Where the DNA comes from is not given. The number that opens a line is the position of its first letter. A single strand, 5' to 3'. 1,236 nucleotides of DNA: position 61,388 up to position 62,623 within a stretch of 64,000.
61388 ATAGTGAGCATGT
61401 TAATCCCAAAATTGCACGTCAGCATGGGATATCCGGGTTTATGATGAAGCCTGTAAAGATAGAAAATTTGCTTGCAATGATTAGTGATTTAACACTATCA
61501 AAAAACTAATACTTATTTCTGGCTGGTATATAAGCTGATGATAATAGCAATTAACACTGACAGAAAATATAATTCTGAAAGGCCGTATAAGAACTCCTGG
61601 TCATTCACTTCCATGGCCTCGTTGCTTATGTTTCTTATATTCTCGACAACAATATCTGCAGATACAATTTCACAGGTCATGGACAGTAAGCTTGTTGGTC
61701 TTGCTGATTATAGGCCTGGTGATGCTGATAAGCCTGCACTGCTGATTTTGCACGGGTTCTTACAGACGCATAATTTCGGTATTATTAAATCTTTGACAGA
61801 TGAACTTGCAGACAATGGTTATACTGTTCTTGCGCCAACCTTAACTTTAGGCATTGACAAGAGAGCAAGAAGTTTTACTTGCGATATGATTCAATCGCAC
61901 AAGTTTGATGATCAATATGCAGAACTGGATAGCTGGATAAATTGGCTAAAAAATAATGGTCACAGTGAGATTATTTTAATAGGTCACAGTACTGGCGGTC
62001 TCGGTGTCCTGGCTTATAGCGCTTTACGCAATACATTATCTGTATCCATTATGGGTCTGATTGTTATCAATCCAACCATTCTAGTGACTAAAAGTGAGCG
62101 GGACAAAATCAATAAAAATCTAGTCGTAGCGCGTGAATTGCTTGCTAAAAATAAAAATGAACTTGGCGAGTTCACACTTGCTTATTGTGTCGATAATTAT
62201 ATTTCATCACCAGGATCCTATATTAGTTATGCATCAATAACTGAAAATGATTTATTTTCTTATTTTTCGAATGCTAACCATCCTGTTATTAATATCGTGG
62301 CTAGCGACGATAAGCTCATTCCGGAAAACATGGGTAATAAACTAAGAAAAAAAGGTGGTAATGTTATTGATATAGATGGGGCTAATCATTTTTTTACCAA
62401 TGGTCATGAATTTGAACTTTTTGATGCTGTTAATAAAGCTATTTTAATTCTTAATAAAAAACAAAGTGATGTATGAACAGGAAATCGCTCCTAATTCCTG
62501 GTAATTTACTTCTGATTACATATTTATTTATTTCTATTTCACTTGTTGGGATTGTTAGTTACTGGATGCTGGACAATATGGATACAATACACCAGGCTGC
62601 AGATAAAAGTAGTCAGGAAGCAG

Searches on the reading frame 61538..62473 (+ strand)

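Call 74: search_protein_families(library=pfam, proteins=[window:61538-62473:+], max_evalue=0.00001)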
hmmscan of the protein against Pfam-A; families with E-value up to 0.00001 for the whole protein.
window:61538-62473:+ (312 aa): 4 families
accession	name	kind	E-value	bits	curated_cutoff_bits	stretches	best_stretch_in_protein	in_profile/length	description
PF00561.26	Abhydrolase_1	-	2e-11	44.4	25.8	1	66-168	1-91/245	alpha/beta hydrolase fold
PF12146.15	Hydrolase_4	-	5.5e-08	32.8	27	1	65-204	4-132/239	Serine aminopeptidase, S33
PF12697.13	Abhydrolase_6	-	8.1e-07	30.3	26.3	1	68-182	1-94/217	Alpha/beta hydrolase family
PF01738.24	DLH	-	1.1e-06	28.9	21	0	59-168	7-122/217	Dienelactone hydrolase family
